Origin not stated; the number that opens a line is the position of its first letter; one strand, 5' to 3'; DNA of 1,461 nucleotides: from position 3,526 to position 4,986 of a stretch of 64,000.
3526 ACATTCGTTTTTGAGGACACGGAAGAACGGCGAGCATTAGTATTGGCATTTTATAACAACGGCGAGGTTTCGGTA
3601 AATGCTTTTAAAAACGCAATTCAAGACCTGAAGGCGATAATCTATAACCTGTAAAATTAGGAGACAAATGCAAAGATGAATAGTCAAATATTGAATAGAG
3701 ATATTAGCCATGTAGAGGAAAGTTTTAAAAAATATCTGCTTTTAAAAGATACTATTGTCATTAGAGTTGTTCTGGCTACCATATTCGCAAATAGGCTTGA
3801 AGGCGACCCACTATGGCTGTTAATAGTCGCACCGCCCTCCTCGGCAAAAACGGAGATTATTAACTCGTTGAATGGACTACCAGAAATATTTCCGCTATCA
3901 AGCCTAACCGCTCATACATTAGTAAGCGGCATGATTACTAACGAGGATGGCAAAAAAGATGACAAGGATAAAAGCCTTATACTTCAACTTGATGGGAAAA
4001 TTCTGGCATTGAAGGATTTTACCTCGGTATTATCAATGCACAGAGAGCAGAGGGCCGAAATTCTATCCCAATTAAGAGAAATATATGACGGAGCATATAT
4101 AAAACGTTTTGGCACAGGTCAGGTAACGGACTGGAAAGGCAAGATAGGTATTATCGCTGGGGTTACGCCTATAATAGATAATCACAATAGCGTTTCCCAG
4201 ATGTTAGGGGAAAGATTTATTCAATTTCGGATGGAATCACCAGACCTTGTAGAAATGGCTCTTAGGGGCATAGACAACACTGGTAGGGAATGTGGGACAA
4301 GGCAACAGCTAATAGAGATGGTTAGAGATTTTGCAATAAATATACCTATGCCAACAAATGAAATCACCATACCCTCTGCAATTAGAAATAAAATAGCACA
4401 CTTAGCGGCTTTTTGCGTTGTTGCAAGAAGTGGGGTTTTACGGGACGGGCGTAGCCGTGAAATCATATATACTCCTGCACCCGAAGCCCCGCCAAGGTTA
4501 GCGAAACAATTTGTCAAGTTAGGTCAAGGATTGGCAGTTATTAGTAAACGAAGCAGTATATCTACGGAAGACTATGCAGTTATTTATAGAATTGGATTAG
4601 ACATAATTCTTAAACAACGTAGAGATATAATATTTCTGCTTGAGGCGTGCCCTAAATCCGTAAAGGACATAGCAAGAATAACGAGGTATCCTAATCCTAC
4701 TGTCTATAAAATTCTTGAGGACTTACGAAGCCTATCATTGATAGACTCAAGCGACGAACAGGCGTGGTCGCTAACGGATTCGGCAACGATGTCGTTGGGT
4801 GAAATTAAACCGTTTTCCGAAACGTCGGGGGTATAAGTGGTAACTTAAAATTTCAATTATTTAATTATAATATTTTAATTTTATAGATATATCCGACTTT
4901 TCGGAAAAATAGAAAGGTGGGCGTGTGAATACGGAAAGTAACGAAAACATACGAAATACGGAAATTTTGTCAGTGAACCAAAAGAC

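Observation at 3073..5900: Island core module: XRE regulator, DUF5659-like, P-loop/winged-helix replication-like protein and TerS-like HTH protein. Possible phage-satellite-type or mobilizable element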

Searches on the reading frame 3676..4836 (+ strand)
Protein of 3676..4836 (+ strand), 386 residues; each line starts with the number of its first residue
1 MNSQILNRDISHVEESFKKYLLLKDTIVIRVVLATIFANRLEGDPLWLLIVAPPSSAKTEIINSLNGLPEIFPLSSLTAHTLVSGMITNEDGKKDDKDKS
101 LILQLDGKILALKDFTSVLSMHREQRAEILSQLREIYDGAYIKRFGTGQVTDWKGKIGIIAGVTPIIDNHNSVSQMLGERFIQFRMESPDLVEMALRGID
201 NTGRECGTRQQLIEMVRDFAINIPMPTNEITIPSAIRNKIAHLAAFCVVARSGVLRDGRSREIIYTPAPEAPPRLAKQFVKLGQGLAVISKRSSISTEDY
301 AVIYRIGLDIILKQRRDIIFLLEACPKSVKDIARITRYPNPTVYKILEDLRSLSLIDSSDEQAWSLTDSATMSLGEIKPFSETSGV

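Call 6: search_protein_families(library=pfam, proteins=[window:3676-4836:+], max_evalue=1)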
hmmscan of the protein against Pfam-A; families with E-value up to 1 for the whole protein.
window:3676-4836:+ (386 aa): 7 families
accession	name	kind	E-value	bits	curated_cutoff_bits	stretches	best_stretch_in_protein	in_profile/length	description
PF01022.26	HTH_5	-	2.5e-05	24.5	22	1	314-357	3-46/47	Bacterial regulatory protein, arsR family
PF01978.25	TrmB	-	0.00026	21.2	25.6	1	321-359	17-55/68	Sugar-specific transcriptional regulator TrmB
PF21476.4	PF0610-like_N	-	0.018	15.7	33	1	315-349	3-37/50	PF0610-like, N-terminal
PF09681.16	Phage_rep_org_N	-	0.019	15.4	23.3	1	315-369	42-96/121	N-terminal phage replisome organiser (Phage_rep_org_N)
PF09339.16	HTH_IclR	-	0.029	14.6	22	1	319-355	9-47/52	IclR helix-turn-helix domain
PF13384.12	HTH_23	-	0.075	13.3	24.6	1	313-349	5-40/50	Homeodomain-like domain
PF24409.1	wHTH-PRTase_assc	-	0.093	13.2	27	1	318-373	3-54/83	wHTH-PRTase associated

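Call 7: search_protein_families(library=phrogs, proteins=[window:3676-4836:+], max_evalue=0.1)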
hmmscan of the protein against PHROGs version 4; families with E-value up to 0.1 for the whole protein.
window:3676-4836:+ (386 aa): 0 families

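Call 8: search_protein_families(library=ncbifam, proteins=[window:3676-4836:+], max_evalue=0.1)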
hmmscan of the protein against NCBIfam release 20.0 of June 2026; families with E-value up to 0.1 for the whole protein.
window:3676-4836:+ (386 aa): 5 families
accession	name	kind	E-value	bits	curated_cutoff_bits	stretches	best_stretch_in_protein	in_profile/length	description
NF033788.1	HTH_metalloreg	subfamily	0.0076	16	55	1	314-364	12-63/77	metalloregulator ArsR/SmtB family transcription factor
TIGR02716.1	C20_methyl_CrtF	equivalog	0.018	14.1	276.1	1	317-371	14-67/306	bacteriochlorophyllide d C-20 methyltransferase BchU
NF052502.1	man1P_GTase_Rv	exception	0.044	12.6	440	1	86-155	88-150/352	mannose-1-phosphate guanylyltransferase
NF007339.0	PRK09834.1-1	equivalog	0.062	12.6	299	0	327-363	39-75/271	DNA-binding transcriptional regulator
TIGR04355.1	HprK_rel_B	hypoth_equivalog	0.092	11.8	200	0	129-193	85-147/351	HprK-related kinase B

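Call 9: search_solved_structures(query=window:3676-4836:+, max_evalue=10, show_alignments=2)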
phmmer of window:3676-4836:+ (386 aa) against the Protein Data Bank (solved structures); distinct sequences matched with E-value up to 10: 1.
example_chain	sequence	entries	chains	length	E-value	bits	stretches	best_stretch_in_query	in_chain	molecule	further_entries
9ocb_A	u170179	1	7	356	2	10.9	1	119-186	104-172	Major capsid protein gp39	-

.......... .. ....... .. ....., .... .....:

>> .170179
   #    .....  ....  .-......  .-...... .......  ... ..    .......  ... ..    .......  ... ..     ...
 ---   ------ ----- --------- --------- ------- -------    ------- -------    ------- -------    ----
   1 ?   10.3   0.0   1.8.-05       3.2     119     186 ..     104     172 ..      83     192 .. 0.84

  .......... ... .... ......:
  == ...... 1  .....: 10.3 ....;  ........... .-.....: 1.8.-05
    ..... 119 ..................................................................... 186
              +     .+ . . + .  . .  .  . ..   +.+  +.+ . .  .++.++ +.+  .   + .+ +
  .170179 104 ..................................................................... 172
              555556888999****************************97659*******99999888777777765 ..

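Call 10: find_homologous_proteins(query=window:3676-4836:+, max_evalue=0.001)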
Query window:3676-4836:+ (386 aa): 434 proteins with E <= 0.001 among 5893 candidates; the best 120 are listed.
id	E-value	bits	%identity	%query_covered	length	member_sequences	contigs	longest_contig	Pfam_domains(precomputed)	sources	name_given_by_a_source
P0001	8.8e-249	843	100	100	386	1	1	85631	-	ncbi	ncbi:MAG: hypothetical protein V1927_00550 [Candidatus Omnitrophota bacterium]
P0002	4.7e-158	544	66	98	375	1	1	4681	-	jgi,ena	-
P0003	1.0e-153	530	66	96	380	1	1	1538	-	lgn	-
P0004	3.0e-146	506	64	96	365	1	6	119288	PF01978.26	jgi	-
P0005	3.0e-135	469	59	97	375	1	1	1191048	-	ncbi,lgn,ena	-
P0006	1.6e-131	457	64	88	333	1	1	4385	-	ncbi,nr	ncbi:MAG: hypothetical protein P9X22_07175, partial [Candidatus Zapsychrus exili]|nr:hypothetical pr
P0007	8.3e-105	369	49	95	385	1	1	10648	-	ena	-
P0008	3.0e-103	364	48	96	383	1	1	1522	PF09339.17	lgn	-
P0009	2.3e-102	361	51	96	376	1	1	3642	-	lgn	-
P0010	7.8e-101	356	50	94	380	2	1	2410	-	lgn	-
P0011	1.5e-99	352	49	96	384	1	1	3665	-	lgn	-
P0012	6.7e-97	343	52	89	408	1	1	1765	PF12840.14,PF01022.27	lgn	-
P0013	1.1e-95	339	47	99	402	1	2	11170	PF12840.14,PF01022.27,PF09339.17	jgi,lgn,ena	-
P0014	1.4e-92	329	62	65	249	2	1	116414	-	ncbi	-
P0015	4.7e-91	324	46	92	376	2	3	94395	-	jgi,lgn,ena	-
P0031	3.1e-86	308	44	97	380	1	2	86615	-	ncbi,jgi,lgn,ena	-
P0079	1.4e-79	286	42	96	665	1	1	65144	PF09250.17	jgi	jgi:hypothetical protein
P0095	1.7e-77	279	41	98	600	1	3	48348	PF13155.13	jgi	jgi:5S rRNA maturation endonuclease (ribonuclease M5)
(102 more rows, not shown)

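Call 15: find_encoding_contigs(protein=P0005, flank=10000, max_places=2)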
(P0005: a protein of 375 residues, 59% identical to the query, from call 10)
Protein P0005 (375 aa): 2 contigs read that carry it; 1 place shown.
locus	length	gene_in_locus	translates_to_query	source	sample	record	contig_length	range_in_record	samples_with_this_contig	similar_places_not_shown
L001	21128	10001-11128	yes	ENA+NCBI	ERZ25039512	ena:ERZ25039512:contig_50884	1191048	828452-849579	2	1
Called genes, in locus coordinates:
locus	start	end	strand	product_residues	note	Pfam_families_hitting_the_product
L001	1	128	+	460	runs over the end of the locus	PF10396:TrmE_N, PF00350:Dynamin_N (faint), PF12631:MnmE_helical, PF01926:MMR_HSR1, PF02421:FeoB_N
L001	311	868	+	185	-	PF01227:GTP_cyclohydroI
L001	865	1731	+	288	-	-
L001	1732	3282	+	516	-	PF13231:PMT_2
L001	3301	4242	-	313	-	PF00158:Sigma54_activat (faint), PF01078:Mg_chelatase, PF07728:AAA_5, PF13335:Mg_chelatase_C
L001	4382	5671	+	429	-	PF01637:ATPase_2 (weak), PF07693:KAP_NTPase (weak), PF13191:AAA_16 (weak)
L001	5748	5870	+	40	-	-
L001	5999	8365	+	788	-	PF01170:UPF0020 (faint), PF01555:N6_N4_Mtase, PF03602:Cons_hypoth95 (faint), PF27126:NmeDI_C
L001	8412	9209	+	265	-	-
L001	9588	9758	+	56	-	-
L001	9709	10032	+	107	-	PF04026:SpoVG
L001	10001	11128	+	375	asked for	-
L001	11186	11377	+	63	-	PF13560:HTH_31 (weak), PF01381:HTH_3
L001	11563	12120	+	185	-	-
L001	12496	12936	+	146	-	PF08308:PEGA (weak)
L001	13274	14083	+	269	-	-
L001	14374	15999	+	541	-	PF00239:Resolvase, PF07508:Recombinase, PF13408:Zn_ribbon_recom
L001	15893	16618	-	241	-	PF13541:ChlI, PF01078:Mg_chelatase (weak)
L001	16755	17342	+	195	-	-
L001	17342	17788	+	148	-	PF02681:DUF212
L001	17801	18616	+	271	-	PF01476:LysM, PF03734:YkuD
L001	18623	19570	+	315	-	PF01039:Carboxyl_trans, PF03255:ACCA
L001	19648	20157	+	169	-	PF03551:PadR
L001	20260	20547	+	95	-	PF11084:DUF2621 (weak)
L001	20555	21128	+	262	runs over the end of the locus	PF01210:NAD_Gly3P_dh_N (faint), PF02558:ApbA, PF03807:F420_oxidored (faint)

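Call 16: find_encoding_contigs(protein=P0004, flank=10000, max_places=3)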
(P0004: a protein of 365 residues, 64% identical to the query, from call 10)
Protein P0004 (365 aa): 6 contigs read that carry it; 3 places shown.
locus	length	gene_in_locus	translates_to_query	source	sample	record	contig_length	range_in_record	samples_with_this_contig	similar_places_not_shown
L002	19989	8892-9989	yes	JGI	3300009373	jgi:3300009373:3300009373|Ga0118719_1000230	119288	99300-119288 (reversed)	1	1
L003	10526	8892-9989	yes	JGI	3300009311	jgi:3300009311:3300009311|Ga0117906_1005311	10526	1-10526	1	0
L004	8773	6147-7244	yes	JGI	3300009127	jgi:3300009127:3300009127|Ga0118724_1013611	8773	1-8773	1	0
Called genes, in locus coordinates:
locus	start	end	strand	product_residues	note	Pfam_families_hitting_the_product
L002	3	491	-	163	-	?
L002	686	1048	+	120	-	-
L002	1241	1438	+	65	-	-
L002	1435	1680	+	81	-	-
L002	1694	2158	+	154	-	-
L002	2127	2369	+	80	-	-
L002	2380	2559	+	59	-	-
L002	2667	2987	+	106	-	-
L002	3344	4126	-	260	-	PF14279:HNH_5 (faint)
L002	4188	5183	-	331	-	-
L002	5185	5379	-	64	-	PF12728:HTH_17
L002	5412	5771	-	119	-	PF04355:BamE (weak)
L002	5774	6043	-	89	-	-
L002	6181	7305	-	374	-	PF13289:SIR2_2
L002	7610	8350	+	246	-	-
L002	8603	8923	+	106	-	PF04026:SpoVG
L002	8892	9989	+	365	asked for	PF01978:TrmB (weak)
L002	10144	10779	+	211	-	-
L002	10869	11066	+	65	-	PF12728:HTH_17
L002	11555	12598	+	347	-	-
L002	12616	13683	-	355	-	PF00145:DNA_methylase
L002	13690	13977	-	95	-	PF03852:Vsr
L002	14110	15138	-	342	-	PF13102:Phage_int_SAM_5, PF24624:Int_N (faint), PF00589:Phage_integrase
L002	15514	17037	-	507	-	-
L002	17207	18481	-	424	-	PF02403:Seryl_tRNA_N, PF00587:tRNA-synt_2b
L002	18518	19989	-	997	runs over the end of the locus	PF01139:RtcB, PF14890:Intein_splicing, PF01139:RtcB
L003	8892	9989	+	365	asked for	PF01978:TrmB (weak)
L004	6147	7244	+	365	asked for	PF01978:TrmB (weak)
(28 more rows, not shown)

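Call 19: find_encoding_contigs(protein=P0079, flank=10000, max_places=1)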
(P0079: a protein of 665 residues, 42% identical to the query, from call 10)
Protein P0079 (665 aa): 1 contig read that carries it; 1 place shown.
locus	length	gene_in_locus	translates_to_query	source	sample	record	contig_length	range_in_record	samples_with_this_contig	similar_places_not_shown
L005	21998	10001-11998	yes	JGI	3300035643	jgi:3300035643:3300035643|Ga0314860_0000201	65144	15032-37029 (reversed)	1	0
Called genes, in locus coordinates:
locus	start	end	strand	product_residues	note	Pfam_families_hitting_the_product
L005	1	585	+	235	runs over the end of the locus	PF15515:MvaI_BcnI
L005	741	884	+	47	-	-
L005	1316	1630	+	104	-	-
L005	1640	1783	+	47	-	-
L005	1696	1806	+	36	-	-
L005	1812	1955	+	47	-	-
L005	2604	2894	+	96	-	-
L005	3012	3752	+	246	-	PF01612:DNA_pol_A_exo1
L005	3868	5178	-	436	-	PF00004:AAA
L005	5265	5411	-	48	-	-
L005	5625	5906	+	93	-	-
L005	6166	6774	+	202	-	-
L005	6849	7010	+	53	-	-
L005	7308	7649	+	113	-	PF13248:Zn_ribbon_3 (weak)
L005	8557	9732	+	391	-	-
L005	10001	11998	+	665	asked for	PF09250:Prim-Pol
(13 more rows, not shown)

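Call 20: find_encoding_contigs(protein=P0095, flank=10000, max_places=2)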
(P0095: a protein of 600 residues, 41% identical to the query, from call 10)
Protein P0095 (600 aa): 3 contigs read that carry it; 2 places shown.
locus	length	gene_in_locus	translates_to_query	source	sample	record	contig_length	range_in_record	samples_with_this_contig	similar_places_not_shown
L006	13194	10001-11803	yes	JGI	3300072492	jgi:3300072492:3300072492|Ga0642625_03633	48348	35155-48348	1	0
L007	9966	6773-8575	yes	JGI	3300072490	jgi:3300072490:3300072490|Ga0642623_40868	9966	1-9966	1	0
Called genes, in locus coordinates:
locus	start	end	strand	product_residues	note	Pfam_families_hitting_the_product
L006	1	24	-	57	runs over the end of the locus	-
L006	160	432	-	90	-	-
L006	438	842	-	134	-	-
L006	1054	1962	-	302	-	PF25209:Phage_capsid_4, PF10124:Mu-like_gpT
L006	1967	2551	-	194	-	-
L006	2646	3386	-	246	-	-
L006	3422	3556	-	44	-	-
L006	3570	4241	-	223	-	-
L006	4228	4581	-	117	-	-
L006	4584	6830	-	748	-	PF16510:P22_portal (faint), PF23899:SU10_portal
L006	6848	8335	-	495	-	PF17289:Terminase_6C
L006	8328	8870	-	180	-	-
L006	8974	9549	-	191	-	-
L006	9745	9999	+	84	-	PF01807:Zn_ribbon_DnaG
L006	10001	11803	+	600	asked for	PF13155:Toprim_2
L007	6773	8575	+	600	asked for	PF13155:Toprim_2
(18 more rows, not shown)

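Call 21: find_encoding_contigs(protein=P0031, flank=10000, max_places=1)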
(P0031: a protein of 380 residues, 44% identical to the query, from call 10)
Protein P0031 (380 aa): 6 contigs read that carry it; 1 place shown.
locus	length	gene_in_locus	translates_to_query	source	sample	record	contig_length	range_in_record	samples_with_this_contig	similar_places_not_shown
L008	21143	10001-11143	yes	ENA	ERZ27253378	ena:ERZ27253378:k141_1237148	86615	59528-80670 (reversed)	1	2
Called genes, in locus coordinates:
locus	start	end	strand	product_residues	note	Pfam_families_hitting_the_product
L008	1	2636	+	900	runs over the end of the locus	PF01326:PPDK_N, PF00391:PEP-utilizers, PF02896:PEP-utilizers_C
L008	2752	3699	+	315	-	PF00140:Sigma70_r1_2, PF04542:Sigma70_r2, PF04539:Sigma70_r3, PF04545:Sigma70_r4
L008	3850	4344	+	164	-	-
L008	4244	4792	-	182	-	-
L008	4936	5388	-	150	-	-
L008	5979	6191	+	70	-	-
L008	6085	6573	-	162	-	-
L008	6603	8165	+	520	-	PF00089:Trypsin, PF13365:Trypsin_2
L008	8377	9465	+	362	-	-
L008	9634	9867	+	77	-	PF18903:DUF5659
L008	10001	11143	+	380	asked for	-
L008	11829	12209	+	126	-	-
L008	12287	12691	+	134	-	-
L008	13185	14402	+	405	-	PF14659:Phage_int_SAM_3, PF00589:Phage_integrase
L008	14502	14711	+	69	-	PF18929:DUF5678 (weak)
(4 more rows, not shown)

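Call 22: predict_structure(alignment_id=A1)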
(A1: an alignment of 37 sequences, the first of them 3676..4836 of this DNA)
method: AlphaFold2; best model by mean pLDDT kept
length: 386 residues; sequences in the alignment: 37
mean_pLDDT: 90.0   pTM: 0.90
mean pLDDT of the five models: 90.0, 89.7, 89.3, 86.4, 86.3
residues with pLDDT >= 90: 275; 70-90: 86; 50-70: 19; < 50: 6
segments of 3 or more residues with pLDDT < 50: 1-5
pLDDT, mean of each block of 10 residues (from residue 1): 59 94 94 98 96 89 96 87 70 61 92 81 81 92 87 94 89 73 93 91 93 96 95 98 97 91 91 95 98 97 97 96 96 97 96 94 94 96 68
secondary structure, 60 per line:
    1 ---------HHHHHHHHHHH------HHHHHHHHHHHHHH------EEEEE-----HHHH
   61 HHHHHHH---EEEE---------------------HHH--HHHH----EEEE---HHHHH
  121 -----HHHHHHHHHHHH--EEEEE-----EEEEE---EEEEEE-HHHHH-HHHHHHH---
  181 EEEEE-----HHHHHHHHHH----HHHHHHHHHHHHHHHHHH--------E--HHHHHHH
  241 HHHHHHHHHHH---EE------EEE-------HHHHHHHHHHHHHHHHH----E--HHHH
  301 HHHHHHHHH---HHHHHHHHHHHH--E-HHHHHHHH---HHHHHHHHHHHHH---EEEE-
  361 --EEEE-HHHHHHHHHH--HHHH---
elements in order: H10-20 H27-40 E47-51 H57-67 E71-74 H101-104 E109-112 H116-120 H126-137 E140-144 E150-154 E158-163 H165-169 H171-177 E181-185 H191-200 H205-222 H234-251 E263-265 H273-289 H297-309 H313-324 H329-336 H340-352 E356-359 E363-366 H368-377 H380-383

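Call 24: fold_search(model_id=the predicted structure, library=pdb)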
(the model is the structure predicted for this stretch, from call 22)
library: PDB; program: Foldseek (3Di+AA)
matches with E <= 10: 1577; with E <= 0.001: 212
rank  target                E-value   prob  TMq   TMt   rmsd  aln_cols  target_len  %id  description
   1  9gjw_4                9.8e-11  1.00  0.52  0.33  13.3       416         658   14  OCCM maturation intermediate stalled with an Arginine Finger mutation in Mcm2 (released 2025-03-05)
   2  9gjw_6                6.3e-10  1.00  0.47  0.29  12.3       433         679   12  OCCM maturation intermediate stalled with an Arginine Finger mutation in Mcm2 (released 2025-03-05)
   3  8s0a_5                7.0e-10  1.00  0.47  0.30  11.8       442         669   12  H. sapiens MCM2-7 hexamer bound to double stranded DNA (released 2024-10-02)
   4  8b9d_4                8.2e-10  1.00  0.51  0.32  11.7       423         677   11  Human replisome bound by Pol Alpha (released 2023-08-09)
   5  8s09_5                8.6e-10  1.00  0.48  0.30  11.2       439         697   12  H. sapiens MCM2-7 double hexamer bound to double stranded DNA (released 2024-10-02)
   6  8p62_5                9.1e-10  1.00  0.52  0.31   9.8       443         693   11  S. cerevisiae ssDNA-sCMGE after DNA replication initiation (released 2024-05-29)
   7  9e2x_5                9.1e-10  1.00  0.50  0.32  12.0       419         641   13  Cryo-EM structure of yeast CMG helicase stalled at G4-containing DNA template, state 2 (released 2025-03-19)
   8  7pmk_5                9.6e-10  1.00  0.45  0.28  11.0       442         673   13  S. cerevisiae replisome-SCF(Dia2) complex bound to double-stranded DNA (conformation I) (released 2021-11-10)
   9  8s0e_6                2.4e-09  1.00  0.43  0.29  12.9       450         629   13  H. sapiens OCCM bound to double stranded DNA (released 2024-10-02)
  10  8x7u_B                3.1e-09  1.00  0.48  0.31  11.0       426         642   15  MCM in complex with dsDNA in presence of ATP. (released 2024-01-17)
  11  8kg6_5                3.2e-09  1.00  0.54  0.33   8.9       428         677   13  Yeast replisome in state I (released 2023-12-06)
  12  7w1y_E                3.2e-09  1.00  0.50  0.30  10.0       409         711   14  Human MCM double hexamer bound to natural DNA duplex (polyAT/polyTA) (released 2023-02-08)
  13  8rif_7                3.4e-09  1.00  0.46  0.27  11.0       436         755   14  Cryo-EM structure of the MCM double hexamer loaded onto dsDNA. (released 2025-01-01)
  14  8w0f_E                3.8e-09  1.00  0.50  0.30   9.5       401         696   13  Cryo-EM structure of a human MCM2-7 double hexamer on dsDNA (released 2024-10-02)
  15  8p5e_5                4.4e-09  1.00  0.53  0.32   9.7       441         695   12  S. cerevisiae nexus-sCMGE after DNA replication initiation (released 2024-05-29)
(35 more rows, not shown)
